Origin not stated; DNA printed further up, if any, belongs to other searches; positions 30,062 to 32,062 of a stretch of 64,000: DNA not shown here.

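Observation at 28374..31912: Family A is directly followed by a second unassigned membrane protein family (B) - pair 1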

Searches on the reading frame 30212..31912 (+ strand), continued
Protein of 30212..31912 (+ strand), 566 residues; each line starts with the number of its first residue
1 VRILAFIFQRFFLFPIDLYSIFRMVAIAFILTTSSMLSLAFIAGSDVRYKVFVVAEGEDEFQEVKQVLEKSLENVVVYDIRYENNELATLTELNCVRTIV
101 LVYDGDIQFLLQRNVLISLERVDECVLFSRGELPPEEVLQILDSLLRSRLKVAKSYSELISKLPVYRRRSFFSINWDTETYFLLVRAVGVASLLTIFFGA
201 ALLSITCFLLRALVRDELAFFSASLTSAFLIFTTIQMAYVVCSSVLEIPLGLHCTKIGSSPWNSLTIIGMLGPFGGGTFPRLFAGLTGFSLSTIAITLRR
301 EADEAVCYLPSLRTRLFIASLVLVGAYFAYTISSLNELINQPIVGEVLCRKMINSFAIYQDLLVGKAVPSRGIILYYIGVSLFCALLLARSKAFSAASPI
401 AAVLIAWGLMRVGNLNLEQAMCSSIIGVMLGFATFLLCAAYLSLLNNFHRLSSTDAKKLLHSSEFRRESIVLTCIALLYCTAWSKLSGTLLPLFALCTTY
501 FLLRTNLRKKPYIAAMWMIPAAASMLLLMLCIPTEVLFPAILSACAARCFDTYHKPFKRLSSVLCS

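Call 43: fold_search(model_id=the predicted structure, library=pdb)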
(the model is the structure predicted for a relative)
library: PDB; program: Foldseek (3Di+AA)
matches with E <= 10: 1047; with E <= 0.001: 0
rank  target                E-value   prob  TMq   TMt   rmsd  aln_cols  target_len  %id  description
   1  7epf                  1.3e-02  0.93  0.17  0.21  15.7       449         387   10  Crystal structure of mGlu2 bound to NAM597 (released 2021-06-23)
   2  7epe                  4.5e-02  0.91  0.17  0.22  11.4       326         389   10  Crystal structure of mGlu2 bound to NAM563 (released 2021-06-23)
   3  8c76_B                9.2e-02  0.99  0.14  0.36  18.6       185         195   13  Light-state 2.5 Angstrom wild-type X-ray crystal structure of the cobalamin binding domain belonging to a light-depend (released 2023-08-09)
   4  5u29_A                1.1e-01  0.99  0.14  0.12  10.3       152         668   12  Crystal structure of Cryptococcus neoformans H99 Acetyl-CoA Synthetase in complex with Ac-AMS (released 2017-12-06)
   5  1r8j_A                1.2e-01  0.80  0.13  0.24  18.9       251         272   10  Crystal Structure of Circadian Clock Protein KaiA from Synechococcus elongatus (released 2004-06-01)
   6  8c37_B                1.3e-01  0.98  0.14  0.37  18.9       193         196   13  An intermediate light exposed 2.15 Angstrom crystal structure of H132A variant of cobalamin binding domain belonging t (released 2023-08-16)
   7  5iuk_F                1.4e-01  1.00  0.16  0.57   3.8       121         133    7  Crystal structure of the DesK-DesR complex in the phosphotransfer state with high Mg2+ (150 mM) (released 2016-12-21)
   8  8g0s_B                1.4e-01  0.97  0.14  0.15  10.5       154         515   12  Crystal Structure of Acetyl-CoA synthetase in complex with a cyclopentyl ester AMP inhibitor from Cryptococcus neoform (released 2023-02-15)
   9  5k85_A                1.6e-01  0.98  0.14  0.13  10.4       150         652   12  Crystal Structure of Acetyl-CoA Synthetase in Complex with Adenosine-5'-propylphosphate and Coenzyme A from Cryptococc (released 2016-08-17)
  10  5mst_B                1.6e-01  0.97  0.15  0.14  11.7       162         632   12  Structure of the A domain of carboxylic acid reductase (CAR) from Segniliparus rugosus in complex with AMP and a co-pu (released 2017-07-05)
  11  8c37_C                1.8e-01  0.99  0.16  0.40  16.7       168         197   15  An intermediate light exposed 2.15 Angstrom crystal structure of H132A variant of cobalamin binding domain belonging t (released 2023-08-16)
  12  8c31_D                1.8e-01  0.99  0.16  0.39  18.4       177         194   12  Dark state 1.8 Angstrom crystal structure of cobalamin binding domain belonging to a light-dependent transcription reg (released 2023-08-16)
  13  6sch_A                1.8e-01  0.87  0.13  0.18  13.5       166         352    9  NADH-dependent variant of CBADH (released 2020-08-26)
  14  5k85_B                1.8e-01  0.97  0.14  0.13  10.3       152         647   12  Crystal Structure of Acetyl-CoA Synthetase in Complex with Adenosine-5'-propylphosphate and Coenzyme A from Cryptococc (released 2016-08-17)
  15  5ifi_A                1.8e-01  0.97  0.14  0.13  10.5       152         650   12  CRYSTAL STRUCTURE OF ACETYL-COA SYNTHETASE IN COMPLEX WITH ADENOSINE-5'-PROPYLPHOSPHATE FROM CRYPTOCOCCUS NEOFORMANS H (released 2016-03-16)
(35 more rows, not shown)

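Call 45: find_related_loci(query=P0005, collection=genome_contigs, flank=10000)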
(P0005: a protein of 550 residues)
Query P0005 (550 aa) in genome_contigs; peptide patterns used: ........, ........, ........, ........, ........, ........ (x = any residue, [..] = any of these).
102 stretches matched a pattern, but none encodes a relative of the query by tblastn (E <= 1e-3).

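Call 56: find_encoding_contigs(protein=P0007, flank=10000, max_places=2)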
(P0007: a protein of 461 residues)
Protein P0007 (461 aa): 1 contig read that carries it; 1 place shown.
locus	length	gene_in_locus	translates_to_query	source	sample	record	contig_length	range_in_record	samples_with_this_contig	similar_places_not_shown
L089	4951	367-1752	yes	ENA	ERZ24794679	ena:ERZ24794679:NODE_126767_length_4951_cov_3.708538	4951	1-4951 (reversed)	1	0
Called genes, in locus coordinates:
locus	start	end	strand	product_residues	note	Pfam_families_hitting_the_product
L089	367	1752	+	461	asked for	-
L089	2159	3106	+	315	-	PF13641:Glyco_tranf_2_3, PF00535:Glycos_transf_2, PF10111:Glyco_tranf_2_2 (faint)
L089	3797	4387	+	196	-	PF00535:Glycos_transf_2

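Call 57: find_encoding_contigs(protein=P0010, flank=10000, max_places=2)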
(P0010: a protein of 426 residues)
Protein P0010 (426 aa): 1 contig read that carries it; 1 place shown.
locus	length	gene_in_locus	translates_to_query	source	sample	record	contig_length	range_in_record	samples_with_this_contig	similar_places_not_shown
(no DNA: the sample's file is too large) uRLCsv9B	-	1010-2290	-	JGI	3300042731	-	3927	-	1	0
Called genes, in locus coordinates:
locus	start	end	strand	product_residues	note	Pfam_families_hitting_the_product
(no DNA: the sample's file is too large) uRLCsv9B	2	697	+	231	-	?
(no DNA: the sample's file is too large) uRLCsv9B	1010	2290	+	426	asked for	-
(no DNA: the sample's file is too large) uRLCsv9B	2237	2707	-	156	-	-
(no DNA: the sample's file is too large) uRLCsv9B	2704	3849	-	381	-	PF01041:DegT_DnrJ_EryC1, PF00155:Aminotran_1_2, PF00266:Aminotran_5 (weak), PF01053:Cys_Met_Meta_PP, PF01212:Beta_elim_lyase (weak)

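Call 58: find_encoding_contigs(protein=P0021, flank=10000, max_places=2)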
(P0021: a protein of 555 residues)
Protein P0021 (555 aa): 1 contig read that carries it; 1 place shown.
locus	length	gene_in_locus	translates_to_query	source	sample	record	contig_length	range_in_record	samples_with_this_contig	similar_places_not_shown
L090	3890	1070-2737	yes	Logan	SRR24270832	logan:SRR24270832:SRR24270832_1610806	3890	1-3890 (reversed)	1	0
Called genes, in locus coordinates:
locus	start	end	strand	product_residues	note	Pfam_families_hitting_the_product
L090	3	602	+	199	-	?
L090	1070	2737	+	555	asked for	-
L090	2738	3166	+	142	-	-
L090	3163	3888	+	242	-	?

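Call 60: list_cluster_members(proteins=[P0005, P0006, P0008, P0009, P0011, P0013, P0016, P0017, P0018, P0020])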
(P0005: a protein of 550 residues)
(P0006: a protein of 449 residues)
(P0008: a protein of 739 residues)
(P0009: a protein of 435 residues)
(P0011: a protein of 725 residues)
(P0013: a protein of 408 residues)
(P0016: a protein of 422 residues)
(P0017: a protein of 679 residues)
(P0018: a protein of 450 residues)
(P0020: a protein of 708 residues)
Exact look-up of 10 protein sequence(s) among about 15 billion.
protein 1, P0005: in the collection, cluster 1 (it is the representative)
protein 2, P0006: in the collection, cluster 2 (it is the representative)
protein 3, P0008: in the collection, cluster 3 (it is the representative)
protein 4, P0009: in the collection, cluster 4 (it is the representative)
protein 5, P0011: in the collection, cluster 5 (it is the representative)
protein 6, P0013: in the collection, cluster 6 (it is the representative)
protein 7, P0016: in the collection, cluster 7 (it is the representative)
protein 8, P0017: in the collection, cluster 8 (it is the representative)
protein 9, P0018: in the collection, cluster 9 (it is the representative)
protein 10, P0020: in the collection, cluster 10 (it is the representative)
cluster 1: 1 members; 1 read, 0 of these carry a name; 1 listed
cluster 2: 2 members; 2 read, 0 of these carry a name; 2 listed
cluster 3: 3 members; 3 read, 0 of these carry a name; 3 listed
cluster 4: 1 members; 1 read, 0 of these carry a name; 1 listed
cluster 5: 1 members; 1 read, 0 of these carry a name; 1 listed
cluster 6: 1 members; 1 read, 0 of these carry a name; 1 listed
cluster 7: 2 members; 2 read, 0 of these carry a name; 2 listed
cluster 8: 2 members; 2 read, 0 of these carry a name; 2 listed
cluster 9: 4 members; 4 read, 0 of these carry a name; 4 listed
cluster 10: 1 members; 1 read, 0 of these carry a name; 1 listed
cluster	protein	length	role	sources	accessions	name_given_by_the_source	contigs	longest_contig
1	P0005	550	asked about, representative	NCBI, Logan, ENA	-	-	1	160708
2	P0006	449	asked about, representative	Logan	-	-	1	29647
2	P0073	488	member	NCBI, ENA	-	-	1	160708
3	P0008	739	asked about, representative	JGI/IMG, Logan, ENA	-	-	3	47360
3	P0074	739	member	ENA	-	-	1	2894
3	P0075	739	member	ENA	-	-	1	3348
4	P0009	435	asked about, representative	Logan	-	-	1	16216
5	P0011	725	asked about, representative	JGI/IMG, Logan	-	-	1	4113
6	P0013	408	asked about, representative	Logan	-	-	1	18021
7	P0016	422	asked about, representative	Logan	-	-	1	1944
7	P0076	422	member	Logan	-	-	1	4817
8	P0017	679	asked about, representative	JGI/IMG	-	-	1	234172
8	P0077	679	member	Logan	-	-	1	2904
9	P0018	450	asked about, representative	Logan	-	-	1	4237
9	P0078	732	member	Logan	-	-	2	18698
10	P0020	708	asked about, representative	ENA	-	-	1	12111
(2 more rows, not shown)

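Call 61: find_encoding_contigs(protein=P0017, flank=10000, max_places=1)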
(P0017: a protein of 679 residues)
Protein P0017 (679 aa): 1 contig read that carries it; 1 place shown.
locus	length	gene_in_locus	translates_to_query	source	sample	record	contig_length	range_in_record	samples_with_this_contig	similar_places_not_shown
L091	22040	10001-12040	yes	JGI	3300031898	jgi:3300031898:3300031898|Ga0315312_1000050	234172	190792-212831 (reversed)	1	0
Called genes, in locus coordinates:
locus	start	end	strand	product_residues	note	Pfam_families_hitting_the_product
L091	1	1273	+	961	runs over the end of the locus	PF00413:Peptidase_M10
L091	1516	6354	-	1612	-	PF13715:CarbopepD_reg_2 (faint)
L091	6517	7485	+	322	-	PF01435:Peptidase_M48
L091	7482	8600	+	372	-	PF25939:DUF7982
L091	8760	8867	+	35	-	-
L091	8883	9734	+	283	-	PF01663:Phosphodiest, PF01676:Metalloenzyme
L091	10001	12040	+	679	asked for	-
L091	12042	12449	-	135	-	-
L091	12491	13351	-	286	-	PF01663:Phosphodiest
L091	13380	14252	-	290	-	PF01663:Phosphodiest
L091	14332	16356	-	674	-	PF09721:Exosortase_EpsH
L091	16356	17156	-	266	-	-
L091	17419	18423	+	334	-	PF00005:ABC_tran, PF13304:AAA_21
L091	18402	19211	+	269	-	-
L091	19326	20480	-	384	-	PF13439:Glyco_transf_4, PF13579:Glyco_trans_4_4, PF00534:Glycos_transf_1, PF13692:Glyco_trans_1_4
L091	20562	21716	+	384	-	PF20706:GT4-conflict (faint), PF13439:Glyco_transf_4, PF13579:Glyco_trans_4_4, PF00534:Glycos_transf_1, PF13692:Glyco_trans_1_4, PF13524:Glyco_trans_1_2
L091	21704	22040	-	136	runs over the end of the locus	-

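Call 62: find_encoding_contigs(protein=P0013, flank=10000, max_places=1)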
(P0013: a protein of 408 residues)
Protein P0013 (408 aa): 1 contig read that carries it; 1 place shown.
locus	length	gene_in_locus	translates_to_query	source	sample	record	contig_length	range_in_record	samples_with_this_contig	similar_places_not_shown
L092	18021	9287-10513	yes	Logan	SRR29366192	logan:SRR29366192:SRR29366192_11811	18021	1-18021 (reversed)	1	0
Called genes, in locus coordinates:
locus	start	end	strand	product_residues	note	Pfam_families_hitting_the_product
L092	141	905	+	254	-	PF08003:Methyltransf_9 (weak), PF13489:Methyltransf_23, PF13847:Methyltransf_31, PF08241:Methyltransf_11, PF08242:Methyltransf_12, PF13649:Methyltransf_25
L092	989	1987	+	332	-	PF13506:Glyco_transf_21, PF00535:Glycos_transf_2, PF10111:Glyco_tranf_2_2, PF13641:Glyco_tranf_2_3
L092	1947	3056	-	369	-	PF13439:Glyco_transf_4, PF13579:Glyco_trans_4_4, PF20706:GT4-conflict, PF00534:Glycos_transf_1, PF13692:Glyco_trans_1_4, PF13524:Glyco_trans_1_2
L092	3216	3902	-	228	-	PF01209:Ubie_methyltran (weak), PF13489:Methyltransf_23, PF13847:Methyltransf_31, PF08241:Methyltransf_11, PF08242:Methyltransf_12, PF13649:Methyltransf_25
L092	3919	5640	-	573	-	PF13231:PMT_2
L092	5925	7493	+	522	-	PF01943:Polysacc_synt, PF03023:MurJ (weak), PF13440:Polysacc_synt_3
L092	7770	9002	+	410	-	PF07944:Beta-AFase-like_GH127_cat (faint)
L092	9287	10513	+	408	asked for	-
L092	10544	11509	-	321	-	PF01073:3Beta_HSD, PF01370:Epimerase, PF02719:Polysacc_synt_2, PF04321:RmlD_sub_bind, PF05368:NmrA (weak), PF16363:GDP_Man_Dehyd, PF13460:NAD_binding_10, PF07993:NAD_binding_4, +1 more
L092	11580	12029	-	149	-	PF04307:YdjM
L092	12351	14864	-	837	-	-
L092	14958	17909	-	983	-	PF13620:CarboxypepD_reg (faint), PF08308:PEGA (faint)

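Call 63: search_protein_families(library=ncbifam, alignment_id=A2, max_evalue=0.05)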
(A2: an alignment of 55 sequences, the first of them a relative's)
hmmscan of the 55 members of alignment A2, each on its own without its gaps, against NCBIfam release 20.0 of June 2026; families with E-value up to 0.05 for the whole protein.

A. member 1, P0001 (566 aa): 0 families

B. families by the number of members that match (of 55 scanned): 11 families
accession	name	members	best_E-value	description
NF008826.2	PRK11876.1-2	2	0.012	cytochrome b6-f complex subunit PetM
NF041828.1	hydrophobin_BslB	1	0.0001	biofilm surface layer hydrophobin BslB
NF033858.1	ABC2_perm_RbbA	1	0.0014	ribosome-associated ATPase/putative transporter RbbA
NF010314.2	PRK13751.2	1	0.0078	mercuric ion transporter MerT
NF046088.1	anchor_EppA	1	0.014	EPS-associated small membrane protein EppA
NF040686.1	TcpD_dom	1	0.015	TcpD family membrane protein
NF005840.0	PRK07757.1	1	0.02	N-acetyltransferase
NF003960.0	PRK05454.2-3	1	0.031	glucans biosynthesis glucosyltransferase MdoH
TIGR01246.1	dapE_proteo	1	0.032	succinyl-diaminopimelate desuccinylase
NF041825.1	hydrophobin_BslA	1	0.037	biofilm surface layer hydrophobin BslA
TIGR02566.1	cas_Csy3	1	0.045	type I-F CRISPR-associated protein Csy3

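Call 70: fold_search(model_id=the predicted structure, library=viral)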
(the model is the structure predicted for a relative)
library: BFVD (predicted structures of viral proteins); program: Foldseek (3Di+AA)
matches with E <= 10: 366; with E <= 0.001: 0
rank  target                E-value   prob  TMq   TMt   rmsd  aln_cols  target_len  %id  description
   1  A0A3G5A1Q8            3.6e-02  1.00  0.16  0.50   9.7       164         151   15  Nucleoside 2-deoxyribosyltransferase [Harvfovirus sp.]
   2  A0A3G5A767            7.8e-02  0.41  0.13  0.08  19.8       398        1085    8  VWFA domain-containing protein [Hyperionvirus sp.]
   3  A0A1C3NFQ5            1.5e-01  0.92  0.15  0.25  18.8       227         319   11  (no name in the UniProt tables at hand)
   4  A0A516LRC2            1.6e-01  1.00  0.15  0.46   4.7       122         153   17  (no name in the UniProt tables at hand)
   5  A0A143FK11            1.6e-01  0.99  0.15  0.44   5.3       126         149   13  (no name in the UniProt tables at hand)
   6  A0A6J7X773            2.2e-01  0.93  0.15  0.26  12.8       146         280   16  Uncharacterized protein [uncultured Caudovirales phage]
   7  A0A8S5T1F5            2.3e-01  0.96  0.16  0.41  16.8       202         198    9  Response regulator [Myoviridae sp. ctWb16]
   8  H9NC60                2.3e-01  0.47  0.10  0.13  15.1       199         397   12  (no name in the UniProt tables at hand)
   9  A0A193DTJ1            2.6e-01  0.33  0.12  0.15  19.9       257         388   11  Global transactivator-like protein truncated [Autographa californica nuclear polyhedrosis virus]
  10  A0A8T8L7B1            3.4e-01  0.87  0.13  0.22  16.4       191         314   15  (no name in the UniProt tables at hand)
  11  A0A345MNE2            3.7e-01  0.85  0.16  0.32  13.6       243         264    9  (no name in the UniProt tables at hand)
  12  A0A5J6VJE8            4.0e-01  0.16  0.15  0.12  30.6       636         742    9  DEAD/DEAH box helicase [Megaviridae environmental sample]
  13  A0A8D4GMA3            4.4e-01  0.97  0.12  0.22   5.1       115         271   10  (no name in the UniProt tables at hand)
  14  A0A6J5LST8            4.5e-01  0.99  0.15  0.55   4.3       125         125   10  Cyclic-phosphate processing Receiver domain-containing protein [uncultured Caudovirales phage]
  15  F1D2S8                4.9e-01  0.51  0.11  0.11   9.0       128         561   12  (no name in the UniProt tables at hand)
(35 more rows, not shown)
